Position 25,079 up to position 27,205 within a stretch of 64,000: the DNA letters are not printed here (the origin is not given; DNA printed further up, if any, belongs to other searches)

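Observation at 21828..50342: Candidate peptidoglycan/muropeptide utilisation super-locus (SusC/SusD + 12-gene array + murK-murQ)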

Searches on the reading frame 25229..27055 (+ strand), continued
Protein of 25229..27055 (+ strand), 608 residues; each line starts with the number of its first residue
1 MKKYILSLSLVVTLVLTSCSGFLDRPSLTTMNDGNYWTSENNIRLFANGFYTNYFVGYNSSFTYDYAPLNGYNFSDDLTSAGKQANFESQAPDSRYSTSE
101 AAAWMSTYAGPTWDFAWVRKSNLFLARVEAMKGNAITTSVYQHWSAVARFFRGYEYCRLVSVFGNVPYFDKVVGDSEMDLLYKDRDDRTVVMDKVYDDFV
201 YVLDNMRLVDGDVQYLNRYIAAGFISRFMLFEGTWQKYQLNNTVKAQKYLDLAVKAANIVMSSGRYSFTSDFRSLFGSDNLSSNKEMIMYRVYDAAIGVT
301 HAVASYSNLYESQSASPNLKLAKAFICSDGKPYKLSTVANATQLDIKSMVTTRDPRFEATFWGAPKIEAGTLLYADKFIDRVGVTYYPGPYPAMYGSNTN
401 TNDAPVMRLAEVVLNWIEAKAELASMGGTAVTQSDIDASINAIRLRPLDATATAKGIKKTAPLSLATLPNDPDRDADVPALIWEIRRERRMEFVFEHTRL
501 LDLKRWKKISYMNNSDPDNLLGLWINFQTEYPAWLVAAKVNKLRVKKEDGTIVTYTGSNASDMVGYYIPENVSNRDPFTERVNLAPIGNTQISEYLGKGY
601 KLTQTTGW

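Call 49: find_encoding_contigs(protein=P0076, flank=10000, max_places=2)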
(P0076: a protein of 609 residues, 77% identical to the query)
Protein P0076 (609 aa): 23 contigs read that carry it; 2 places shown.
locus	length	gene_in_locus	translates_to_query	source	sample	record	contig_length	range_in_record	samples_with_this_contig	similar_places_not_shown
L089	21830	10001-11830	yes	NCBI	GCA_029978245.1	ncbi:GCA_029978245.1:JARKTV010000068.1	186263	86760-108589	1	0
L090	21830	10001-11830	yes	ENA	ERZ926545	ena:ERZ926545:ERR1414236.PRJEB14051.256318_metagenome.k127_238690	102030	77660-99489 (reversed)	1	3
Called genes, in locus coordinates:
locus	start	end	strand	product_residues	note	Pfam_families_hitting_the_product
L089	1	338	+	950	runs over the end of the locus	PF02638:GHL10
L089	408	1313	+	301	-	PF07676:PD40 (faint)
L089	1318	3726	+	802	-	PF01520:Amidase_3, PF13620:CarboxypepD_reg (weak), PF13205:Big_5, PF18962:Por_Secre_tail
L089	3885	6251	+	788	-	PF15416:DUF4623, PF16318:DUF4957, PF18962:Por_Secre_tail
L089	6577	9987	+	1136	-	PF13715:CarbopepD_reg_2, PF07715:Plug, PF00593:TonB_dep_Rec_b-barrel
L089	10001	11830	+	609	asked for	PF14322:SusD-like_3 (weak), PF07980:SusD_RagB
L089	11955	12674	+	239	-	PF00392:GntR, PF07729:FCD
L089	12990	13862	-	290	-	PF00483:NTP_transferase, PF12804:NTP_transf_3 (faint)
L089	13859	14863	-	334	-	PF00288:GHMP_kinases_N, PF08544:GHMP_kinases_C (weak)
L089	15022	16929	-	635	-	PF00501:AMP-binding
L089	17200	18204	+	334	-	PF00392:GntR, PF13377:Peripla_BP_3 (weak)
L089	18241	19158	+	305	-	PF00149:Metallophos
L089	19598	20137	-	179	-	PF03602:Cons_hypoth95, PF13847:Methyltransf_31 (weak)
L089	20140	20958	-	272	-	PF12864:DUF3822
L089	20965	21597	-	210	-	-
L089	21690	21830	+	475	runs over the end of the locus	PF05970:PIF1, PF13604:AAA_30, PF01443:Viral_helicase1 (faint), PF13245:AAA_19, PF13538:UvrD_C_2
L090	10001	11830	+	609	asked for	PF14322:SusD-like_3 (weak), PF07980:SusD_RagB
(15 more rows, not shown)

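Call 50: find_encoding_contigs(protein=P0054, flank=10000, max_places=1)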
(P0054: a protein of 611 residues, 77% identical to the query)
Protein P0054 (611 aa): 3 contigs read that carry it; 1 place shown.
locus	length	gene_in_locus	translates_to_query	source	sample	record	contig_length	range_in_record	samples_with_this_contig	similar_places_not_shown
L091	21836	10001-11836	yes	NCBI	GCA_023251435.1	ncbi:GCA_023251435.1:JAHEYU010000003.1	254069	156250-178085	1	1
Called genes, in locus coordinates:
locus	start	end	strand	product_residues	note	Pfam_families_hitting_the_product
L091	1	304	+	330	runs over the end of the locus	PF16269:DUF4922, PF26216:GDPGP1_C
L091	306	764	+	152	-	-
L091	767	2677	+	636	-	PF00144:Beta-lactamase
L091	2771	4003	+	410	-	PF07075:NamZ_N, PF20732:NamZ_C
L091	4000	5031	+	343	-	PF01208:URO-D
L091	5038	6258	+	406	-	PF07075:NamZ_N, PF20732:NamZ_C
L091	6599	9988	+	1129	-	PF13620:CarboxypepD_reg (weak), PF13715:CarbopepD_reg_2, PF07715:Plug, PF00593:TonB_dep_Rec_b-barrel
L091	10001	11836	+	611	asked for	PF14322:SusD-like_3 (faint), PF07980:SusD_RagB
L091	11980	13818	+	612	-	PF00149:Metallophos, PF01011:PQQ (faint), PF13360:PQQ_2, PF13570:Beta-prop_ACSF4, PF25293:Beta-prop_EMC1_N (faint), PF13570:Beta-prop_ACSF4, PF13360:PQQ_2, PF13570:Beta-prop_ACSF4, +3 more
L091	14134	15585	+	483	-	PF02638:GHL10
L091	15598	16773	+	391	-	PF06347:SH3_4 (weak), PF08239:SH3_3, PF18348:SH3_16, PF00877:NLPC_P60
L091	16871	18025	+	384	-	PF02746:MR_MLE_N, PF13378:MR_MLE_C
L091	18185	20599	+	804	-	PF02129:Peptidase_S15 (faint), PF00326:Peptidase_S9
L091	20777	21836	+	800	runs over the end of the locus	PF14498:Glyco_hyd_65N_2, PF22124:Glyco_hydro_95_cat, PF21307:Glyco_hydro_95_C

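Call 58: find_encoding_contigs(protein=P0083, flank=10000, max_places=1)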
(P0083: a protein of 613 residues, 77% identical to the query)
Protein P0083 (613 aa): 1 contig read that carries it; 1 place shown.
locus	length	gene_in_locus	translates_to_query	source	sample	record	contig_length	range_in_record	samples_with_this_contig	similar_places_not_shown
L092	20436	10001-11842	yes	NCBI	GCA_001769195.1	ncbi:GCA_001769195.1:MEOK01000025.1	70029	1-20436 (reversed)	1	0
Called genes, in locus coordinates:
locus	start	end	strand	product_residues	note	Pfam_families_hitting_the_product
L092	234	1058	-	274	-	PF00889:EF_TS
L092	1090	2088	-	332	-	PF00318:Ribosomal_S2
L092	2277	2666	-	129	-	PF00380:Ribosomal_S9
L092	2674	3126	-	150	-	PF00572:Ribosomal_L13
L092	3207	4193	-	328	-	PF00365:PFK, PF01513:NAD_kinase (faint)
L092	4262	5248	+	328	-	PF01207:Dus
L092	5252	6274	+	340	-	PF02606:LpxK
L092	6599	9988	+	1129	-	PF13620:CarboxypepD_reg (weak), PF13715:CarbopepD_reg_2, PF07715:Plug, PF00593:TonB_dep_Rec_b-barrel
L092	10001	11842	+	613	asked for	PF14322:SusD-like_3 (weak), PF07980:SusD_RagB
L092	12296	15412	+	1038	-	PF13620:CarboxypepD_reg, PF13715:CarbopepD_reg_2, PF07715:Plug, PF00593:TonB_dep_Rec_b-barrel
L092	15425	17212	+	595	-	PF12741:SusD-like, PF12771:SusD-like_2, PF12741:SusD-like (weak)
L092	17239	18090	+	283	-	-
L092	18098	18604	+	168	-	PF14059:DUF4251 (weak)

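Call 59: find_encoding_contigs(protein=P0099, flank=10000, max_places=1)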
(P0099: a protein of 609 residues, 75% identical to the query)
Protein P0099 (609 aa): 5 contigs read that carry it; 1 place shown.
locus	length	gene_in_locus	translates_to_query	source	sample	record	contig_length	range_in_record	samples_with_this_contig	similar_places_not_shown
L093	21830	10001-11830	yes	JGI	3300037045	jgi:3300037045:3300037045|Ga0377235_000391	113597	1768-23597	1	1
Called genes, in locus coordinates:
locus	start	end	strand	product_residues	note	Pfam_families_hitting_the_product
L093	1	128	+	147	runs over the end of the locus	PF02661:Fic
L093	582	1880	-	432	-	PF08245:Mur_ligase_M, PF02875:Mur_ligase_C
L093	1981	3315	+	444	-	PF13638:PIN_4, PF02562:PhoH, PF13604:AAA_30 (faint), PF13245:AAA_19 (faint)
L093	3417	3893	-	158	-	-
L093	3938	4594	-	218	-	PF01118:Semialdhyde_dh (weak), PF01370:Epimerase (weak), PF13460:NAD_binding_10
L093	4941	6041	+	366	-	PF01168:Ala_racemase_N, PF14031:D-ser_dehydrat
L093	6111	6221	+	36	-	-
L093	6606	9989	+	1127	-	PF13620:CarboxypepD_reg, PF13715:CarbopepD_reg_2, PF07715:Plug, PF00593:TonB_dep_Rec_b-barrel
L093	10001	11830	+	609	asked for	PF14322:SusD-like_3, PF07980:SusD_RagB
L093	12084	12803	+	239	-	PF00392:GntR, PF07729:FCD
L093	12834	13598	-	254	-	PF00072:Response_reg, PF04397:LytTR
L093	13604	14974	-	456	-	PF06580:His_kinase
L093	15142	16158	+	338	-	PF02678:Pirin, PF05726:Pirin_C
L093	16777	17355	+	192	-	PF08534:Redoxin, PF00578:AhpC-TSA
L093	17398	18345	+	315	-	PF07670:Gate (weak)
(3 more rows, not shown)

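Call 92: find_encoding_contigs(protein=P0117, flank=10000, max_places=1)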
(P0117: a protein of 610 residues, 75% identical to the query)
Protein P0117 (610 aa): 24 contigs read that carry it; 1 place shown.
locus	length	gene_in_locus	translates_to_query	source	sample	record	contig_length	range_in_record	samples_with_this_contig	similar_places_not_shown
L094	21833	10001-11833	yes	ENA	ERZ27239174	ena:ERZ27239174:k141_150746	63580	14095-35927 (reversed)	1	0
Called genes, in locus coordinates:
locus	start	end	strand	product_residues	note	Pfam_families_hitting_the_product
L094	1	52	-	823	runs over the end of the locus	PF07715:Plug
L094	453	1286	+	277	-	PF01797:Y1_Tnp (weak)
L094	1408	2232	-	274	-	PF00889:EF_TS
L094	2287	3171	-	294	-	PF00318:Ribosomal_S2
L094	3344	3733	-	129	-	PF00380:Ribosomal_S9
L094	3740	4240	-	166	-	PF00572:Ribosomal_L13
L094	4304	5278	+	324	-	PF01207:Dus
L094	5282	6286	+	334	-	PF02606:LpxK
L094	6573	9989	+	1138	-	PF13620:CarboxypepD_reg, PF13715:CarbopepD_reg_2, PF07715:Plug, PF00593:TonB_dep_Rec_b-barrel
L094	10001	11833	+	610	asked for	PF14322:SusD-like_3, PF07980:SusD_RagB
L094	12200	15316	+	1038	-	PF13620:CarboxypepD_reg, PF13715:CarbopepD_reg_2, PF07715:Plug, PF00593:TonB_dep_Rec_b-barrel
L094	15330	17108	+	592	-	PF12741:SusD-like (weak), PF12771:SusD-like_2, PF12741:SusD-like (weak)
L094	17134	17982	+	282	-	-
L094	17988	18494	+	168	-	PF14059:DUF4251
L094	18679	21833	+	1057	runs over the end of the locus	PF13620:CarboxypepD_reg, PF13715:CarbopepD_reg_2, PF07715:Plug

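Call 93: find_encoding_contigs(protein=P0065, flank=10000, max_places=1)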
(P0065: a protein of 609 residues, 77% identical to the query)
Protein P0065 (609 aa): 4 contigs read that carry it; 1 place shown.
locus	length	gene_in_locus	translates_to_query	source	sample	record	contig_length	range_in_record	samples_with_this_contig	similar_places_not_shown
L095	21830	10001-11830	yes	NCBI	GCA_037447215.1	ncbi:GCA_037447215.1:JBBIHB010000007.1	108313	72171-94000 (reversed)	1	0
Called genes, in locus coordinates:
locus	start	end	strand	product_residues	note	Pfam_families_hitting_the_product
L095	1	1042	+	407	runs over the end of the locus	PF12704:MacB_PCD, PF02687:FtsX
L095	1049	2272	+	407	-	PF12704:MacB_PCD (weak), PF02687:FtsX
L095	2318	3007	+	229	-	PF13175:AAA_15 (faint), PF00005:ABC_tran, PF13401:AAA_22 (weak), PF13304:AAA_21 (weak), PF02463:SMC_N (weak)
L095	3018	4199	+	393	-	-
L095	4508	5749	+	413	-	-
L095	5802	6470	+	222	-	PF13360:PQQ_2, PF13570:Beta-prop_ACSF4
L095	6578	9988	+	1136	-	PF13620:CarboxypepD_reg, PF13715:CarbopepD_reg_2, PF07715:Plug, PF00593:TonB_dep_Rec_b-barrel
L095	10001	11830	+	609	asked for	PF14322:SusD-like_3 (weak), PF07980:SusD_RagB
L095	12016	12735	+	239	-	PF00392:GntR, PF07729:FCD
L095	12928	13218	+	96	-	-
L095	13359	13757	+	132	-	PF01209:Ubie_methyltran, PF03848:TehB, PF05175:MTS, PF13489:Methyltransf_23, PF13847:Methyltransf_31, PF08241:Methyltransf_11, PF08242:Methyltransf_12, PF13649:Methyltransf_25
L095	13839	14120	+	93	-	-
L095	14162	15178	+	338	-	PF02678:Pirin, PF05726:Pirin_C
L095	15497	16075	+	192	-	PF08534:Redoxin, PF00578:AhpC-TSA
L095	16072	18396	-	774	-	PF13620:CarboxypepD_reg, PF13715:CarbopepD_reg_2, PF07715:Plug, PF00593:TonB_dep_Rec_b-barrel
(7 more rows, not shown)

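Call 94: find_encoding_contigs(protein=P0035, flank=10000, max_places=1)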
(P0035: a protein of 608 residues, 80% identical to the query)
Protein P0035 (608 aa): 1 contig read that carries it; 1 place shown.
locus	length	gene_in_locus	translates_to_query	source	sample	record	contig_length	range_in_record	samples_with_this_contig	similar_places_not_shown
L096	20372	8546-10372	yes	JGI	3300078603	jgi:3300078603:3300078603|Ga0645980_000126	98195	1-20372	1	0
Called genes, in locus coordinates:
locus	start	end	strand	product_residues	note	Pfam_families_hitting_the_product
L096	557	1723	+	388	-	PF06347:SH3_4 (weak), PF08239:SH3_3, PF18348:SH3_16, PF00877:NLPC_P60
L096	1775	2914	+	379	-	PF02746:MR_MLE_N, PF13378:MR_MLE_C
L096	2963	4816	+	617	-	PF00149:Metallophos, PF12850:Metallophos_2 (faint), PF13360:PQQ_2, PF13570:Beta-prop_ACSF4, PF13360:PQQ_2, PF13570:Beta-prop_ACSF4 (weak)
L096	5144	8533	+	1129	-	PF13715:CarbopepD_reg_2, PF07715:Plug, PF00593:TonB_dep_Rec_b-barrel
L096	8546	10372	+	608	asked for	PF14322:SusD-like_3 (weak), PF07980:SusD_RagB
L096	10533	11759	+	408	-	PF11741:AMIN, PF01520:Amidase_3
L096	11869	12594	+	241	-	PF00392:GntR, PF07729:FCD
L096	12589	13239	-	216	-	-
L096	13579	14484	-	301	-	-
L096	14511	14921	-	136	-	PF02472:ExbD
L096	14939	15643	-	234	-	PF01618:MotA_ExbB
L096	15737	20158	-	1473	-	PF05359:DUF748 (weak), PF27051:TamB_N (faint), PF04357:TamB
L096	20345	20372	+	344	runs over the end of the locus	PF00814:TsaD, PF22521:HypF_C_2 (weak)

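Call 98: search_solved_structures(query=window:25229-27055:+, max_evalue=0.001)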
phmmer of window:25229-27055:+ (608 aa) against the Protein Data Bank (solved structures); distinct sequences matched with E-value up to 0.001: 6.
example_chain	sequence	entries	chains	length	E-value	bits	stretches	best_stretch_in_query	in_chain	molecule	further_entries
5lx8_A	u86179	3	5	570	1.5e-06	30.3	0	1-277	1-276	SusD homolog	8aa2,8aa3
5t3r_A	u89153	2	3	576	1.6e-06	30.2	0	1-277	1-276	SusD homolog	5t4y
6z8i_A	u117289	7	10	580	1.7e-06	30.1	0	1-277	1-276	SusD homolog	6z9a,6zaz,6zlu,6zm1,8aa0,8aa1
3i4g_A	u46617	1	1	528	7e-06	28.1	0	23-447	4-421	SusD-like carbohydrate binding protein BF1063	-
7kv4_AAA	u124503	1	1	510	7.9e-06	27.9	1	7-447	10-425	SusD family protein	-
9rx3_A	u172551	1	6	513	2.7e-05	26.2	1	3-197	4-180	Putative outer membrane starch-binding protein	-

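Call 103: search_protein_families(library=ncbifam, proteins=[L091:4000-5031:+, L096:10533-11759:+], max_evalue=0.00001)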
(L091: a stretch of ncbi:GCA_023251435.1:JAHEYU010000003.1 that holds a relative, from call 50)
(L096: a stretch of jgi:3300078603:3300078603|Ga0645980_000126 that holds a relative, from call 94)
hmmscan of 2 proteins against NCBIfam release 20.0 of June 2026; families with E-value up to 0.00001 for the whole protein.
L091:4000-5031:+ (343 aa): 4 families
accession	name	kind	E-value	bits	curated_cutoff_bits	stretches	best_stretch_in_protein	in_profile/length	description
NF004889.0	PRK06252.1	subfamily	7.5e-16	58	244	1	151-343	154-335/340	methylcobalamin:coenzyme M methyltransferase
TIGR01463.1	mtaA_cmuA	subfamily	2.4e-11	43.5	235.4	1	186-342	185-336/340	MtaA/CmuA family methyltransferase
NF041608.1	methylcob_mtaseMtbA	equivalog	1.5e-09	37.4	600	1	208-341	207-334/339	methylcobamide:CoM methyltransferase MtbA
NF040654.1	MtaA_Meth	equivalog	1.9e-09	36.9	400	1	151-342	152-333/337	methylcobamide:CoM methyltransferase MtaA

L096:10533-11759:+ (408 aa): 6 families
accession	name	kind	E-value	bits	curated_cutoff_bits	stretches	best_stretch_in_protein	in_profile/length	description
TIGR02883.1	spore_cwlD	equivalog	3.4e-30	105.5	221.55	1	233-403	3-189/189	N-acetylmuramoyl-L-alanine amidase CwlD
NF038267.1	amidase_AmiC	exception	3.7e-28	98.3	700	2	232-323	188-279/407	N-acetylmuramoyl-L-alanine amidase AmiC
NF007652.1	PRK10319.1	equivalog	3.8e-20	72.3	400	1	232-323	59-150/291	N-acetylmuramoyl-L-alanine amidase AmiA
NF007751.0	PRK10431.1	equivalog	7.1e-18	64.4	532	1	229-323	190-284/445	N-acetylmuramoyl-L-alanine amidase AmiB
NF050040.1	horm_taper_TftA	equivalog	1e-07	31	500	1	232-406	3-186/450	hormogonium tapered terminus morphoprotein TftA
NF038140.1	amidase_Rv3717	exception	1.1e-07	31.6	335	0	237-312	46-126/233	Rv3717 family N-acetylmuramoyl-L-alanine amidase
